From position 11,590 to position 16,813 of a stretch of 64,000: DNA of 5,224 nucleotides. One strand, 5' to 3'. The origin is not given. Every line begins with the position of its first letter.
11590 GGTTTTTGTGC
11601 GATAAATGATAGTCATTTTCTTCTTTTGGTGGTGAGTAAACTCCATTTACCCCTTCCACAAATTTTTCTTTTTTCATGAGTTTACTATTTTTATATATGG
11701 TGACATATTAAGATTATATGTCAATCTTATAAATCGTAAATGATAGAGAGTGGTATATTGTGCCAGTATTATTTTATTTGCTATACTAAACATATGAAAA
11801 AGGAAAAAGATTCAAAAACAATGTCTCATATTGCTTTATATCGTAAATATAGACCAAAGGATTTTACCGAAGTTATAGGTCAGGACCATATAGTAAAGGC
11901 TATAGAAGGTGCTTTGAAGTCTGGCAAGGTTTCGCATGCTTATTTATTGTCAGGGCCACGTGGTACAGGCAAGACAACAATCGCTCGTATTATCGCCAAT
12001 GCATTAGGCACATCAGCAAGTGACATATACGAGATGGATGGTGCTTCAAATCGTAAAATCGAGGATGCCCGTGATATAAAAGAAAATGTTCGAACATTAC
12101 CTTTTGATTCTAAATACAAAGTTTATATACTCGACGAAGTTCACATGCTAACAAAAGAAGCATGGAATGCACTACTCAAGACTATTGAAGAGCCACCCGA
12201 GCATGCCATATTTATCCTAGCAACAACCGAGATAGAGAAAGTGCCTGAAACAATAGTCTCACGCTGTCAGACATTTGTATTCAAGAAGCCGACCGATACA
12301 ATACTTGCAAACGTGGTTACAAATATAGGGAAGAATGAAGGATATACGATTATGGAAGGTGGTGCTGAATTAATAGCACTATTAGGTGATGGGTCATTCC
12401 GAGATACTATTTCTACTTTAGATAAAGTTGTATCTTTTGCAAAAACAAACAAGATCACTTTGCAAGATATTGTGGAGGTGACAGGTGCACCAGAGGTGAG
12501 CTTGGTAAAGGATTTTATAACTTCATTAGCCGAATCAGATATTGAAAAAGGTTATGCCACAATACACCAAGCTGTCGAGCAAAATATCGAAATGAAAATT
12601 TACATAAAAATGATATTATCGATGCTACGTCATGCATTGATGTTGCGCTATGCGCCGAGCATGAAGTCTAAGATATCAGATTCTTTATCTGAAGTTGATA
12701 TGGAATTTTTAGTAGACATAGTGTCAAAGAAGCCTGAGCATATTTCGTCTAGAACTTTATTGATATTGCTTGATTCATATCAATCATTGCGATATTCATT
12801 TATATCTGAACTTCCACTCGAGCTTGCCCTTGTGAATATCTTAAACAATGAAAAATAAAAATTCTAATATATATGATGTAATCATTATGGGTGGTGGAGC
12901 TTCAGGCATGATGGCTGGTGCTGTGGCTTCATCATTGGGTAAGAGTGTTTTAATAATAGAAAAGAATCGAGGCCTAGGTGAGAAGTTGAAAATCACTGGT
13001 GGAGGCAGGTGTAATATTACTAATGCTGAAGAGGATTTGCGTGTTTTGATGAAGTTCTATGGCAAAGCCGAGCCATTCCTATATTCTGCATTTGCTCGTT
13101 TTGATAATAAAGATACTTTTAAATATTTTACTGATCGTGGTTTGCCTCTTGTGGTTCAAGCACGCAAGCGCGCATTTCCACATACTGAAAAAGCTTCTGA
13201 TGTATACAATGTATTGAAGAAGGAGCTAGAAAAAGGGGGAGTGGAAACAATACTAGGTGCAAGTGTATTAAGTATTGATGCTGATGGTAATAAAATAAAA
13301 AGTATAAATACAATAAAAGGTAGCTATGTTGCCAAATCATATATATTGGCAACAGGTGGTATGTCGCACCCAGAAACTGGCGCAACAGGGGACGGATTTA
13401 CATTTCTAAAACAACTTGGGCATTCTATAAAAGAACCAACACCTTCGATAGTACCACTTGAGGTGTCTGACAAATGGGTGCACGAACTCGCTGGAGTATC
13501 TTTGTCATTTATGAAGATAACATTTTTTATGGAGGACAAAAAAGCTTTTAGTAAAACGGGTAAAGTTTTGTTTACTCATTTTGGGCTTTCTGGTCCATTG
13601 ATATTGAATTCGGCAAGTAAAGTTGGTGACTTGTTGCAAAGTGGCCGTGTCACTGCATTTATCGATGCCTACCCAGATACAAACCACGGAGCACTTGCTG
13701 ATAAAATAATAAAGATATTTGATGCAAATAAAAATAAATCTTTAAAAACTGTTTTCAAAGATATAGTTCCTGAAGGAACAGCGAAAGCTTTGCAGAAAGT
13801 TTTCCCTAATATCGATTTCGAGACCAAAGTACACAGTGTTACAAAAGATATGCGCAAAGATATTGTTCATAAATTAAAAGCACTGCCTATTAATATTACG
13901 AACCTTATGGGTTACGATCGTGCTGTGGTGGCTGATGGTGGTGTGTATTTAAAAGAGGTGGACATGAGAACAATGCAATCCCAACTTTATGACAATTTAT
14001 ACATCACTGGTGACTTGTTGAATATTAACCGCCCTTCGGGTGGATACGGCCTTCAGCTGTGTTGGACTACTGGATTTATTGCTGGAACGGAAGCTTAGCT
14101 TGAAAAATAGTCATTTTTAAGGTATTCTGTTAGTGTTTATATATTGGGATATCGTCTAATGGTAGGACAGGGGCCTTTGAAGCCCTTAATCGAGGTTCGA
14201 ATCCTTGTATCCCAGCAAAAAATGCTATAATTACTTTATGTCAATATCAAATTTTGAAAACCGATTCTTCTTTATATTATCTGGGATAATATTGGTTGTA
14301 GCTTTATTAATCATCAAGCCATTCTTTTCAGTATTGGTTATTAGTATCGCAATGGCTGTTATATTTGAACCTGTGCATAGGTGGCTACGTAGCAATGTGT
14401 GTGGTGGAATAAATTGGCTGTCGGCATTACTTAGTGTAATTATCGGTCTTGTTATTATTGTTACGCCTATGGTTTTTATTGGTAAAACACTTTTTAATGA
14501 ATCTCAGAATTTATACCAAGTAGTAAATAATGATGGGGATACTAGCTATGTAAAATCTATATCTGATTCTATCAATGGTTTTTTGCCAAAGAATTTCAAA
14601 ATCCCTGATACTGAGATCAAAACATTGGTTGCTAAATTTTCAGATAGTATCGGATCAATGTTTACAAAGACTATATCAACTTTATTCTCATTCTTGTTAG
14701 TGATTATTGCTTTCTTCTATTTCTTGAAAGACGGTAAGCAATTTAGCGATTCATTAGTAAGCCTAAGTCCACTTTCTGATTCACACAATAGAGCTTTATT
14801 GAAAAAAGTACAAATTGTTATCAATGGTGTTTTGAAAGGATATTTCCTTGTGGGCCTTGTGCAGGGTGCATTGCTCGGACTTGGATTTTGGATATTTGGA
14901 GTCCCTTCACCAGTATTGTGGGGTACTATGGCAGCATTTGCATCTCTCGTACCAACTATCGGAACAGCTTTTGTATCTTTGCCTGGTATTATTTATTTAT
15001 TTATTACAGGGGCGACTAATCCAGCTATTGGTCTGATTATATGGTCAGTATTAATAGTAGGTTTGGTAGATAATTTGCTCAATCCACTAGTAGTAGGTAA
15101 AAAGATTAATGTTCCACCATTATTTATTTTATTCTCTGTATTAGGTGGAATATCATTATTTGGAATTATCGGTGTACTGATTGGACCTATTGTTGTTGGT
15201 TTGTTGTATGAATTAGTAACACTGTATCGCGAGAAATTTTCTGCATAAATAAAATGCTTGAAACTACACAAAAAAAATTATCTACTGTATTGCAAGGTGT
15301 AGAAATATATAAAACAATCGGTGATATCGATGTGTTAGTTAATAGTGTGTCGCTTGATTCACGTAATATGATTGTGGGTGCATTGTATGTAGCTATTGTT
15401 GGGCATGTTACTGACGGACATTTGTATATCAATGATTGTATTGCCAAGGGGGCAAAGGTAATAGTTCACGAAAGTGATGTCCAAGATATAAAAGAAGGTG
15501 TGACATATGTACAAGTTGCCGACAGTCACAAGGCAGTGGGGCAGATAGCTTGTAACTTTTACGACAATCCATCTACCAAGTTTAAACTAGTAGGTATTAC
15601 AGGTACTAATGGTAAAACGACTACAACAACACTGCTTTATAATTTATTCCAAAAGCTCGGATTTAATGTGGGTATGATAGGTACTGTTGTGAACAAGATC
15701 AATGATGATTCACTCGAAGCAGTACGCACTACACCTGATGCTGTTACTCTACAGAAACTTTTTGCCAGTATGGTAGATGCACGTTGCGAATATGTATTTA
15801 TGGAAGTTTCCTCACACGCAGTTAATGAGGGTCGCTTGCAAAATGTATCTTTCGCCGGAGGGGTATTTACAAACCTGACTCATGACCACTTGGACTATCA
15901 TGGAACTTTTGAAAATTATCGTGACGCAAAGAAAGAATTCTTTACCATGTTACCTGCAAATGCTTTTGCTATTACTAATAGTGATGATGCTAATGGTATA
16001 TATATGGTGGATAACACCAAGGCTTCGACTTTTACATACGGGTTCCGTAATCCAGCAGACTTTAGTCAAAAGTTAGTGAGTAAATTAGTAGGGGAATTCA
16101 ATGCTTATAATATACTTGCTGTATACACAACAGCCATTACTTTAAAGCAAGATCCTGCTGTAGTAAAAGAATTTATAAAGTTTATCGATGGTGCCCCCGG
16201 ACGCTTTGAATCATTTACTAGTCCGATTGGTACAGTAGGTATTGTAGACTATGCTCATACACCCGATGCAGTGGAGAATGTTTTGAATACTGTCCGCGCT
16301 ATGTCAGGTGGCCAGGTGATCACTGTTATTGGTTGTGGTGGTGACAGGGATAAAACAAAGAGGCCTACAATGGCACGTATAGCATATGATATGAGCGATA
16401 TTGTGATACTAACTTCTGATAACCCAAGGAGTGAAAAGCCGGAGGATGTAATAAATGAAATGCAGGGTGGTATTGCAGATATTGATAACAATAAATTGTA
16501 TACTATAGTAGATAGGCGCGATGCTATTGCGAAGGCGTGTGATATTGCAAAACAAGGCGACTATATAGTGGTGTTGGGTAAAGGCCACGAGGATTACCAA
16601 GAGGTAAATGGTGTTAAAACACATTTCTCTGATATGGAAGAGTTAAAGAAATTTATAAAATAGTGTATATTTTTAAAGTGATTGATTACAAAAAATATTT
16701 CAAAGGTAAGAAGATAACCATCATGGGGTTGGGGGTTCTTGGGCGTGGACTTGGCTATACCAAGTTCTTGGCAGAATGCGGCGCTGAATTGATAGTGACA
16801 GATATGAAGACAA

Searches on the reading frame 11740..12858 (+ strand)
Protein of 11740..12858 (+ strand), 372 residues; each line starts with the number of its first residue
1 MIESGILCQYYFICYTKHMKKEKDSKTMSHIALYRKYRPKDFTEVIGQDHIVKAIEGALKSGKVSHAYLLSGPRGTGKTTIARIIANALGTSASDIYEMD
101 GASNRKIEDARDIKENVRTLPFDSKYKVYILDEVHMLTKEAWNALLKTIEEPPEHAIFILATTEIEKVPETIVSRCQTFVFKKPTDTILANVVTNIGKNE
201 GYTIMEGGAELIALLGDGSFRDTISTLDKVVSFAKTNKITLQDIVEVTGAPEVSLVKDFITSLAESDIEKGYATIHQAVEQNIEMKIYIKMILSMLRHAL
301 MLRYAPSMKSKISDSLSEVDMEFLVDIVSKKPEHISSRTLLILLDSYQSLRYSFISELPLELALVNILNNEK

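Call 92: search_protein_families(library=pfam, proteins=[window:11740-12858:+], max_evalue=0.0001)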
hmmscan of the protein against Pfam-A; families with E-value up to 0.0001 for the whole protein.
window:11740-12858:+ (372 aa): 14 families
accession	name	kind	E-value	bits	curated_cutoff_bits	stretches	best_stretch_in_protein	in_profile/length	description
PF13177.12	DNA_pol3_delta2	-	1.4e-34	119.9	27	2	104-184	80-160/161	DNA polymerase III, delta subunit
PF00004.35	AAA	-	2.6e-16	60.7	21.2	1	68-181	1-128/131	ATPase family associated with various cellular activities (AAA)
PF05496.18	RuvB_N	-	1.7e-10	41.3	27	1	38-151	2-110/159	Holliday junction DNA helicase RuvB P-loop domain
PF13173.12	AAA_14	-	2.1e-08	34.7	27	1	66-160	3-96/129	AAA domain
PF07728.20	AAA_5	-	7.2e-07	29.7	22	1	69-152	3-93/139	AAA domain (dynein-related subfamily)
PF06068.19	TIP49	-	9e-06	25.5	23.8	0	46-92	27-77/347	TIP49 P-loop domain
PF13604.12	AAA_30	-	1.2e-05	25.5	27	0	54-151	9-114/191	AAA domain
PF25199.1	nSTAND_NTPase5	-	1.3e-05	25.4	34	0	51-162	24-132/145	Novel STAND NTPase 5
PF13401.12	AAA_22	-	1.5e-05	25.8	27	0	68-102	8-42/130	AAA domain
PF01078.27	Mg_chelatase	-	1.8e-05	24.7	20.3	1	41-124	1-80/207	Magnesium chelatase, subunit ChlI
PF13191.12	AAA_16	-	2.1e-05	25.6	32.6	0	45-92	2-51/167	AAA ATPase domain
PF20720.3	nSTAND3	-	5.6e-05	23.3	27.2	0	53-162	5-110/155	Novel STAND NTPase 3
PF04851.21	ResIII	-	7.6e-05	23.1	22.5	0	115-151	115-152/164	Type III restriction enzyme, res subunit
PF03215.21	Rad17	-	8e-05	23.1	23.8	0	34-121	10-104/186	Rad17 P-loop domain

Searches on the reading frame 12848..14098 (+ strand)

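Call 92: search_protein_families(library=pfam, proteins=[window:12848-14098:+], max_evalue=0.0001)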
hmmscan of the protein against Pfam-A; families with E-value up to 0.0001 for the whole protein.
window:12848-14098:+ (416 aa): 9 families
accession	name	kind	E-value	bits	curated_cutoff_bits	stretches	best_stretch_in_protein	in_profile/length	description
PF03486.20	HI0933_like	-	2.1e-71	240.6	50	1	10-414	2-243/244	HI0933-like protein Rossmann domain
PF22780.1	HI0933_like_1st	-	6.8e-30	104.5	27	1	199-361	2-165/165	HI0933-like protein barrel and H2TH domain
PF12831.13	FAD_oxidored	-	7.5e-10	39.1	27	1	10-170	1-145/416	FAD dependent oxidoreductase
PF07992.20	Pyr_redox_2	-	2.8e-08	34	26.1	0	117-172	57-110/291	Pyridine nucleotide-disulphide oxidoreductase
PF00070.33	Pyr_redox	-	2e-07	31.9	22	0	11-42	2-33/82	Pyridine nucleotide-disulphide oxidoreductase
PF00890.30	FAD_binding_2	-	8e-07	29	20.4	1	10-58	1-49/414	FAD binding domain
PF13738.12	Pyr_redox_3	-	9.8e-07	28.7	30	0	85-177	46-140/305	Pyridine nucleotide-disulphide oxidoreductase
PF01266.30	DAO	-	4.9e-06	26.7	27.9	0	10-44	1-35/353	FAD dependent oxidoreductase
PF01494.25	FAD_binding_3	-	4.5e-05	23.3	22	0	9-152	2-135/349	FAD binding domain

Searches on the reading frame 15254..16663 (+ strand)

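Call 92: search_protein_families(library=pfam, proteins=[window:15254-16663:+], max_evalue=0.0001)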
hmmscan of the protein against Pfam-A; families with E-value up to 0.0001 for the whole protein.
window:15254-16663:+ (469 aa): 3 families
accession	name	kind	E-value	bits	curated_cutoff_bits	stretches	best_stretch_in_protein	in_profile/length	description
PF08245.18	Mur_ligase_M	-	9.1e-49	166.6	24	1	115-291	1-197/200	Mur ligase middle domain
PF02875.26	Mur_ligase_C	-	7.7e-31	108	28.4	1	316-444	1-127/127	Mur ligase, glutamate ligase domain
PF01225.30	Mur_ligase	-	1.5e-08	35.4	21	1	30-103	3-95/95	Mur ligase family, catalytic domain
